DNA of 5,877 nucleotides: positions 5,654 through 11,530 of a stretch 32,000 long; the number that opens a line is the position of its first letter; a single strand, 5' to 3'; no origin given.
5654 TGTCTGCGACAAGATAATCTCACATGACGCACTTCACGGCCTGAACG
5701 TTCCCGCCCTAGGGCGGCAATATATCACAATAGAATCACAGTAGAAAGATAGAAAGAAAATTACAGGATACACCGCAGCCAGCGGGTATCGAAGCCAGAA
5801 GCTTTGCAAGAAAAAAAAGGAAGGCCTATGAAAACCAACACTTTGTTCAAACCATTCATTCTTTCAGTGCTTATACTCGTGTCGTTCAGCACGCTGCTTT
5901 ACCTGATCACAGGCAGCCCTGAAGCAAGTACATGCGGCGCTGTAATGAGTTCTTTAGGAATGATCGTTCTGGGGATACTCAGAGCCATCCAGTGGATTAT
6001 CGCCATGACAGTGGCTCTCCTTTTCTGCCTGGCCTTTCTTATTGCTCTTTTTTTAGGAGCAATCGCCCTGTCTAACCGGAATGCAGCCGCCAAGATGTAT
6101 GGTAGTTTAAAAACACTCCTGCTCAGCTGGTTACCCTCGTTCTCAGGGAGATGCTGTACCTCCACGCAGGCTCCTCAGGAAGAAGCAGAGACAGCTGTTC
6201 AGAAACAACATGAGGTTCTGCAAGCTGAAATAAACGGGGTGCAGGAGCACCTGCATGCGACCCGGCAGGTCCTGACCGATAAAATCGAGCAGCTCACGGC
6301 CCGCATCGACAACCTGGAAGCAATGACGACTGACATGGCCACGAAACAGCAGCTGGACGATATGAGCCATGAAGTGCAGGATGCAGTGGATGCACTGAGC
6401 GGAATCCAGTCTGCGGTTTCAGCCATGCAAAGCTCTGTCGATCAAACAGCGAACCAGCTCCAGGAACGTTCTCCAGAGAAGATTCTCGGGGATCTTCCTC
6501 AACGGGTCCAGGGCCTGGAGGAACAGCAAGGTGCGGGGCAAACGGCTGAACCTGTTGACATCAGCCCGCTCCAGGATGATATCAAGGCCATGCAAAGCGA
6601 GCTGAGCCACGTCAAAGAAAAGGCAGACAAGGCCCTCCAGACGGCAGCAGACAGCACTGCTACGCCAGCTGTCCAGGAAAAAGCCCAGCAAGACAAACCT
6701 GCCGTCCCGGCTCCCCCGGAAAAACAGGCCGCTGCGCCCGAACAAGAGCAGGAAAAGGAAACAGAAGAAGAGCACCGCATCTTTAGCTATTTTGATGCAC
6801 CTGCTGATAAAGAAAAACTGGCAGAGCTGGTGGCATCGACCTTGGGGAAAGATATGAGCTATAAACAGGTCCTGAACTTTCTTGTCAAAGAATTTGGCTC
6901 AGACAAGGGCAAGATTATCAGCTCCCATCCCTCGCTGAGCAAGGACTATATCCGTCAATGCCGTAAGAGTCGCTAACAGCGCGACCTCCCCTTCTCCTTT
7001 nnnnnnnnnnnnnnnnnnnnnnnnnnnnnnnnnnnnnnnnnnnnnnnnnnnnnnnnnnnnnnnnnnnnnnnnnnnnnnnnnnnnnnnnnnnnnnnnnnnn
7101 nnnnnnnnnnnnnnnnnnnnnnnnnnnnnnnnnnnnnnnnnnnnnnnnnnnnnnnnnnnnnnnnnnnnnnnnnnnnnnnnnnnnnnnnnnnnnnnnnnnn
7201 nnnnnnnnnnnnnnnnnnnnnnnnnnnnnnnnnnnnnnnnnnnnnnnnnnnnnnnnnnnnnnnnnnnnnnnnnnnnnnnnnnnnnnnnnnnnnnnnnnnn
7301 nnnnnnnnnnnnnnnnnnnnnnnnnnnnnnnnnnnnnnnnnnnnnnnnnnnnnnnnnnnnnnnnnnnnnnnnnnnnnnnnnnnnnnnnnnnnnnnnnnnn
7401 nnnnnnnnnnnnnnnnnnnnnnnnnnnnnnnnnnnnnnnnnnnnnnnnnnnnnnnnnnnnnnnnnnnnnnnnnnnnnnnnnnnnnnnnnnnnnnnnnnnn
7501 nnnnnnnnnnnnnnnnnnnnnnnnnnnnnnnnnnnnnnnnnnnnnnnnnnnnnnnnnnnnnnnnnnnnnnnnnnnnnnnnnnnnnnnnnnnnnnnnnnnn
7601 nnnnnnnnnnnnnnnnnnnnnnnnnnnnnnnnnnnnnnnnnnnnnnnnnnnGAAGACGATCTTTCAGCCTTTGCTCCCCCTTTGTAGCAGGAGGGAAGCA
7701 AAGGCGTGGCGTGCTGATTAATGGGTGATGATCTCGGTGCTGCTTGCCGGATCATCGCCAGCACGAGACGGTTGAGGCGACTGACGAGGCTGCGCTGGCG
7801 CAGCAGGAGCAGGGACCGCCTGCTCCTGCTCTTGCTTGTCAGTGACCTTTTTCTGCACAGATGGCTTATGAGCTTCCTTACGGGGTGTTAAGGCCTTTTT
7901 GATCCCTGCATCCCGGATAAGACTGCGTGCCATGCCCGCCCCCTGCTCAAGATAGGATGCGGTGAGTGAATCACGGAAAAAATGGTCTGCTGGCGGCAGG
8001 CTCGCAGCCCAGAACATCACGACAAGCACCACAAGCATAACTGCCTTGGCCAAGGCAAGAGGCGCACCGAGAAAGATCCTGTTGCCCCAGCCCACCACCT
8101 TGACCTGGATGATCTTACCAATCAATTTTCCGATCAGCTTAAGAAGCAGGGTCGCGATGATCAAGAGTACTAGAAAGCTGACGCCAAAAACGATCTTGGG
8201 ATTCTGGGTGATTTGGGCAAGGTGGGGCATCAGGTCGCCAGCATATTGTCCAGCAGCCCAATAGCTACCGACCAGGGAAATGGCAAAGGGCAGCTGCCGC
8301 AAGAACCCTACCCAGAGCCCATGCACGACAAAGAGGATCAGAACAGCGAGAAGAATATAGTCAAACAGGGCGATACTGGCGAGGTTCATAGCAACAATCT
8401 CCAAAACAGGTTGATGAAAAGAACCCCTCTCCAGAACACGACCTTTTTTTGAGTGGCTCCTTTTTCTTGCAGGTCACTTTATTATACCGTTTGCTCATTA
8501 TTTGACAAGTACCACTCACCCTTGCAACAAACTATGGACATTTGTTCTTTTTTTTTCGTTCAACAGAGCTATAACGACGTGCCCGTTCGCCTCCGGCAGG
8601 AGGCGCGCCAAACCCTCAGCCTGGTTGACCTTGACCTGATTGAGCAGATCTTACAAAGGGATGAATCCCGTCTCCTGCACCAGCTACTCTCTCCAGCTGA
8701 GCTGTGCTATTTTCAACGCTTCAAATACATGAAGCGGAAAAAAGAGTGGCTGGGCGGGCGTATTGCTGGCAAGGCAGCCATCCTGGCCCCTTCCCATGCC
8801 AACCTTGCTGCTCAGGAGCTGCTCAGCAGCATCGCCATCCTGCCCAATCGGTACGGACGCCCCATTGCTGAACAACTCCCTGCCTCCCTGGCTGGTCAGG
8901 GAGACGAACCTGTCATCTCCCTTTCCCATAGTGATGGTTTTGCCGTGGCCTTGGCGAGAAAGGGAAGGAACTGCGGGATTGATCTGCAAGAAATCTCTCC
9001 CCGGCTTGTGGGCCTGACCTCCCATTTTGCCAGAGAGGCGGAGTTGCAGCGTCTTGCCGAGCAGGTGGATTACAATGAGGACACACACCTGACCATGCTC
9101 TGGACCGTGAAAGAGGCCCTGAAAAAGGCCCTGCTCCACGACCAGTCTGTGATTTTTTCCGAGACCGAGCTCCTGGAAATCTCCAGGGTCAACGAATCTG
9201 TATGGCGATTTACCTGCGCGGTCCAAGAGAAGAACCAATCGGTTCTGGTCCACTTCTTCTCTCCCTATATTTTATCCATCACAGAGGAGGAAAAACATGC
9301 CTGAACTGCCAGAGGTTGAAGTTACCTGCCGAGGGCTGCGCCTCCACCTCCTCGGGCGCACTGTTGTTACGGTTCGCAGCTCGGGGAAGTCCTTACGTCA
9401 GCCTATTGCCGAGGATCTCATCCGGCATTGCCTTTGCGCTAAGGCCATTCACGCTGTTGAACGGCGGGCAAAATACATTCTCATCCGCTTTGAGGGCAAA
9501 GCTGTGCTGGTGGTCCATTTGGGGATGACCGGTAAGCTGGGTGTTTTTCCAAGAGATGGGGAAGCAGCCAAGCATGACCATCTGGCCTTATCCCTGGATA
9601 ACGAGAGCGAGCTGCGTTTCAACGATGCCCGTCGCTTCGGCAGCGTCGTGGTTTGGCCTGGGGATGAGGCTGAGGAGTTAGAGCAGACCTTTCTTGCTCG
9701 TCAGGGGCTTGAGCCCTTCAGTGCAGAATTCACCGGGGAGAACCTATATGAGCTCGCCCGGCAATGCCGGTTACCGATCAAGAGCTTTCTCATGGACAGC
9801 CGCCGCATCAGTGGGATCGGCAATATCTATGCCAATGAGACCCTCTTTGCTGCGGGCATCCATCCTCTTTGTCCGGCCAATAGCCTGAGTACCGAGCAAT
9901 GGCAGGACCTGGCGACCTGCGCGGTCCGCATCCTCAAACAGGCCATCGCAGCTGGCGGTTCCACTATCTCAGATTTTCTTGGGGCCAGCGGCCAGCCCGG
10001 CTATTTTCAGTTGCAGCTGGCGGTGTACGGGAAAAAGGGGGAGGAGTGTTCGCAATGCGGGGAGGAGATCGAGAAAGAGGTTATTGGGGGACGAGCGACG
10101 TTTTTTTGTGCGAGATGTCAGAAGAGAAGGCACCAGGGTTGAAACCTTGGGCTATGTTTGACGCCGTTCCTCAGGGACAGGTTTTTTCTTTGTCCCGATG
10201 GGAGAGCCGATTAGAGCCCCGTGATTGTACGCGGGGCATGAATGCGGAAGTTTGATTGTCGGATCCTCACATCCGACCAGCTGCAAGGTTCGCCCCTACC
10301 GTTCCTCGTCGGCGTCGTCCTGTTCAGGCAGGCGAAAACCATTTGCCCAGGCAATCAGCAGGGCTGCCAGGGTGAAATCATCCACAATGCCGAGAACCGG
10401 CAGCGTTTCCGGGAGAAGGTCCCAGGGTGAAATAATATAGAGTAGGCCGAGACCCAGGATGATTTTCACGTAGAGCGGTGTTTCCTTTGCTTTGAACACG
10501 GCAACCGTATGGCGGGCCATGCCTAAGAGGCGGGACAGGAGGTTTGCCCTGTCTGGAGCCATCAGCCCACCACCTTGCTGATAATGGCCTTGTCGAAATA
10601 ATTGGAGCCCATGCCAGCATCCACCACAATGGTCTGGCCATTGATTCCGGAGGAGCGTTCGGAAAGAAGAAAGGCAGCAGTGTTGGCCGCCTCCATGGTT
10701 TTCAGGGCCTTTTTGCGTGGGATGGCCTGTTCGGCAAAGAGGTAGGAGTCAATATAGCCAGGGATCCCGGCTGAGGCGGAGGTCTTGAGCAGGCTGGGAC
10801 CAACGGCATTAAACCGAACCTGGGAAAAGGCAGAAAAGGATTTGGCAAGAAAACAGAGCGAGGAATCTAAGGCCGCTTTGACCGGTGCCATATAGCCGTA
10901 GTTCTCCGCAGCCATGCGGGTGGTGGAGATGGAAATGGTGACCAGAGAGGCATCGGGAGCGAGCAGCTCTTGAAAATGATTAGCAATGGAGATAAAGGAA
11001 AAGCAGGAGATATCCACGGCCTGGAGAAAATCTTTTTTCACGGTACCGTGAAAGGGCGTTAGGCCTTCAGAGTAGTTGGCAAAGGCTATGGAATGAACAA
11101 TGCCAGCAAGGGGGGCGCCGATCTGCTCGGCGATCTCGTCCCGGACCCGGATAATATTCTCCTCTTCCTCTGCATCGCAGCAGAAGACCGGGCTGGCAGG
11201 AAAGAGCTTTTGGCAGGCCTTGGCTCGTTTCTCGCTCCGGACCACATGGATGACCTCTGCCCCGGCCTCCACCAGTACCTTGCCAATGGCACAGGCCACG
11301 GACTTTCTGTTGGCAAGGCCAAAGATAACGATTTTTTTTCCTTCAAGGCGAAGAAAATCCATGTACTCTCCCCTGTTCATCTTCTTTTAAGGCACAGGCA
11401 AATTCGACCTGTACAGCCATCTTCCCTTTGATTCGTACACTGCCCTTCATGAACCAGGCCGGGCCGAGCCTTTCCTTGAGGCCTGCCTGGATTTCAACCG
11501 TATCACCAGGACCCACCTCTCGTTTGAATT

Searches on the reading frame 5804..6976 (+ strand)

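Call 72: search_protein_families(library=pfam, proteins=[window:5804-6976:+], max_evalue=0.0001)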
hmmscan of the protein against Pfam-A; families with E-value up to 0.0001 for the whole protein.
window:5804-6976:+ (390 aa): 1 family
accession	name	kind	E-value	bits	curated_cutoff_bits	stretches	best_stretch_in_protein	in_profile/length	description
PF23067.1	MG280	-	6e-06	26.4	27.4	1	67-221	9-165/259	Uncharacterised protein MG280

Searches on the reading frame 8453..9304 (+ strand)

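Call 72: search_protein_families(library=pfam, proteins=[window:8453-9304:+], max_evalue=0.0001)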
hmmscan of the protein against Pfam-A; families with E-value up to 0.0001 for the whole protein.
window:8453-9304:+ (283 aa): 1 family
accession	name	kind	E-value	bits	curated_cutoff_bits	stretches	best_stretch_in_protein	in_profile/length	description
PF01648.25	ACPS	-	1.5e-09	38.3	25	1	174-254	2-87/111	4'-phosphopantetheinyl transferase superfamily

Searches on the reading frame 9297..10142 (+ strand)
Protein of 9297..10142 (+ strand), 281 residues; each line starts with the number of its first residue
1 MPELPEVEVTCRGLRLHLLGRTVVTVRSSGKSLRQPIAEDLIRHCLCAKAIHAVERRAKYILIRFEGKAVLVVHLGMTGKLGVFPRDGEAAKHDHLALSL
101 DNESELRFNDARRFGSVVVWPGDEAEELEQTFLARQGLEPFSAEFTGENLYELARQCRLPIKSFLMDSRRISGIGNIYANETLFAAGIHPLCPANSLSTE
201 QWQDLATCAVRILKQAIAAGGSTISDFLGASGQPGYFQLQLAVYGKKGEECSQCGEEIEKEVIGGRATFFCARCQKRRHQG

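Call 72: search_protein_families(library=pfam, proteins=[window:9297-10142:+], max_evalue=0.0001)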
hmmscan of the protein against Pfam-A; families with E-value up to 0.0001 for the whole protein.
window:9297-10142:+ (281 aa): 3 families
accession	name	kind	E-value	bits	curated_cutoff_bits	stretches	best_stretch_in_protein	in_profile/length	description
PF01149.29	Fapy_DNA_glyco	-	3.2e-34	118.5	25.5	1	1-117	1-117/117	Formamidopyrimidine-DNA glycosylase N-terminal domain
PF06831.19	H2TH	-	3.4e-25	88.3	34.7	1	137-226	2-91/93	Formamidopyrimidine-DNA glycosylase H2TH domain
PF06827.20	zf-FPG_IleRS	-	2e-09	37.5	21.3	1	248-277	1-30/30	Zinc finger found in FPG and IleRS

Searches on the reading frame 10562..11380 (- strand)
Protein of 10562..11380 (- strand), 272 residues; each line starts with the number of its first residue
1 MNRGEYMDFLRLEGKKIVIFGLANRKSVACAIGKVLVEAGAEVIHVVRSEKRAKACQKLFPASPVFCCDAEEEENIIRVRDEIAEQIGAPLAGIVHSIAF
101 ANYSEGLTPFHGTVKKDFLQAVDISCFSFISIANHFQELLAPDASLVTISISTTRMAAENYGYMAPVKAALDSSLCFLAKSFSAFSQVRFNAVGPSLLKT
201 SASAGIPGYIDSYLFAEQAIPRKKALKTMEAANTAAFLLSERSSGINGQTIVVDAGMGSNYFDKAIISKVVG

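Call 72: search_protein_families(library=pfam, proteins=[window:10562-11380:-], max_evalue=0.0001)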
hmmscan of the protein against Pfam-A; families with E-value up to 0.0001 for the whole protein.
window:10562-11380:- (272 aa): 2 families
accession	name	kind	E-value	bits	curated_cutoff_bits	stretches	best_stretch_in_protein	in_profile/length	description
PF13561.12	adh_short_C2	-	3.7e-50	171.1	27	1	21-257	1-235/236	Enoyl-(Acyl carrier protein) reductase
PF00106.31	adh_short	-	5.1e-09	36.3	26.6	1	28-203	12-187/195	short chain dehydrogenase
